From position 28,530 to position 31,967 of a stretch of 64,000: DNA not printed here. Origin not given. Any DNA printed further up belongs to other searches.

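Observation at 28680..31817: Single 1045-aa ORF fusing a secreted subtilisin-like protease to a full MFS-type permease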

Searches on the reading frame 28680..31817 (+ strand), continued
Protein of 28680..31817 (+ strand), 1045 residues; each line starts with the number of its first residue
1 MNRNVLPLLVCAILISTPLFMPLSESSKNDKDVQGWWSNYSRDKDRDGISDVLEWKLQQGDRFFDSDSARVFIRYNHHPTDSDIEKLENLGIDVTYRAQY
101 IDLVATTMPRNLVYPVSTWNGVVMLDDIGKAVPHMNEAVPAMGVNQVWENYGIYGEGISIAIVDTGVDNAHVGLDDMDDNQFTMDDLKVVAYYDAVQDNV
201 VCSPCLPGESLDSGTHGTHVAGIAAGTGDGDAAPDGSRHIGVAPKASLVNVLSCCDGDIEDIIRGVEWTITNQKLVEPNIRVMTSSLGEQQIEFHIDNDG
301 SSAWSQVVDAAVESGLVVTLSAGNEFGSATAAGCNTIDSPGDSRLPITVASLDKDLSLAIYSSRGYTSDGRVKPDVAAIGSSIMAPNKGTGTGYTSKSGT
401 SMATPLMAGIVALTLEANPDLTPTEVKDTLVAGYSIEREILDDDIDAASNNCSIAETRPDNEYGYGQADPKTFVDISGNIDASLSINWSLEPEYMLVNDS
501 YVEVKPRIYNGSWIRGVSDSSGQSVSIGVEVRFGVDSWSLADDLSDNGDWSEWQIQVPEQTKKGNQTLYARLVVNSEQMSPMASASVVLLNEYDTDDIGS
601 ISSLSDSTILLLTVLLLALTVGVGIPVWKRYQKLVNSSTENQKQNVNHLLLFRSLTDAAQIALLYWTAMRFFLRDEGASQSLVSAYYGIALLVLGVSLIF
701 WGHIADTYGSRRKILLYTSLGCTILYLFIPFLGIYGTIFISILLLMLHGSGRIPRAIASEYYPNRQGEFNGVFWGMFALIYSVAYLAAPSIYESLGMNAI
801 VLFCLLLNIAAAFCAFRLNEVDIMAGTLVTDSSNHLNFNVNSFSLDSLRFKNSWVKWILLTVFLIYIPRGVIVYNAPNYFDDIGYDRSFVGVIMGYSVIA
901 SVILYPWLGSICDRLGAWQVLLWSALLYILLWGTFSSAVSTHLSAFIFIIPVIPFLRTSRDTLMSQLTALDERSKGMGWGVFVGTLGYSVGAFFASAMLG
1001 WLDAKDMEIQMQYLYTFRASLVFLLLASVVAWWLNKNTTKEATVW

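Call 74: fold_search(model_id=the predicted structure, library=pdb)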
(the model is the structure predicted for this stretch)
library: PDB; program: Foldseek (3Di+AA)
matches with E <= 10: 1083; with E <= 0.001: 207
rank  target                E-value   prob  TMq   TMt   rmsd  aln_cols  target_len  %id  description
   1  3afg_A                1.2e-16  1.00  0.31  0.60  10.9       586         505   24  Crystal structure of ProN-Tk-SP from Thermococcus kodakaraensis (released 2010-08-04)
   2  3afg_B                3.4e-15  1.00  0.31  0.59  11.2       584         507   23  Crystal structure of ProN-Tk-SP from Thermococcus kodakaraensis (released 2010-08-04)
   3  3whi_B                3.9e-13  1.00  0.27  0.72   6.2       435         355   22  Crystal structure of unautoprocessed form of IS1-inserted Pro-subtilisin E (released 2013-12-25)
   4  9ues_B                7.6e-13  1.00  0.23  0.54  11.9       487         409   24  Crystal structure of an inactive TKSP mutant in complex with the TKS propeptide (released 2026-02-18)
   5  8jmw_A                7.6e-13  1.00  0.25  0.45   8.2       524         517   19  Fibril form of serine peptidase Vpr (released 2023-12-06)
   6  3whi_A                4.6e-12  1.00  0.25  0.69   6.6       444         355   22  Crystal structure of unautoprocessed form of IS1-inserted Pro-subtilisin E (released 2013-12-25)
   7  1r6v                  5.6e-12  1.00  0.26  0.38  14.9       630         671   17  Crystal structure of fervidolysin from Fervidobacterium pennivorans, a keratinolytic enzyme related to subtilisin (released 2004-10-19)
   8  4jp8                  8.7e-11  1.00  0.26  0.63   6.9       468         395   20  Crystal structure of Pro-F17H/S324A (released 2014-01-29)
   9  3wiu_A                8.7e-11  1.00  0.26  0.61   7.0       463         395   19  Crystal structure of Pro-S324A/L349A (released 2014-10-01)
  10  3wiv_C                9.1e-11  1.00  0.26  0.60   7.3       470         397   21  Crystal structure of Pro-S324A/D356A (released 2014-10-01)
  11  3wiu_C                9.9e-11  1.00  0.26  0.60   7.1       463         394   21  Crystal structure of Pro-S324A/L349A (released 2014-10-01)
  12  2zwo_A                1.6e-10  1.00  0.27  0.63   6.4       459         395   21  Crystal structure of Ca2 site mutant of Pro-S324A (released 2009-06-23)
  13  3wiv_B                1.8e-10  1.00  0.27  0.63   6.4       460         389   20  Crystal structure of Pro-S324A/D356A (released 2014-10-01)
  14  2zwo_C                2.2e-10  1.00  0.26  0.63   7.0       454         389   21  Crystal structure of Ca2 site mutant of Pro-S324A (released 2009-06-23)
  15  3wiv_A                2.3e-10  1.00  0.26  0.62   7.1       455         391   20  Crystal structure of Pro-S324A/D356A (released 2014-10-01)
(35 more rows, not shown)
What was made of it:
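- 28761..29099 (+): Propeptide-like N-terminal region (aa about 28-140, beta-alpha-beta elements at 68-126). The best fold matches are unprocessed pro-forms: ProN-Tk-SP 3afg, Pro-subtilisin E and Pro-Tk-subtilisin (call 74).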
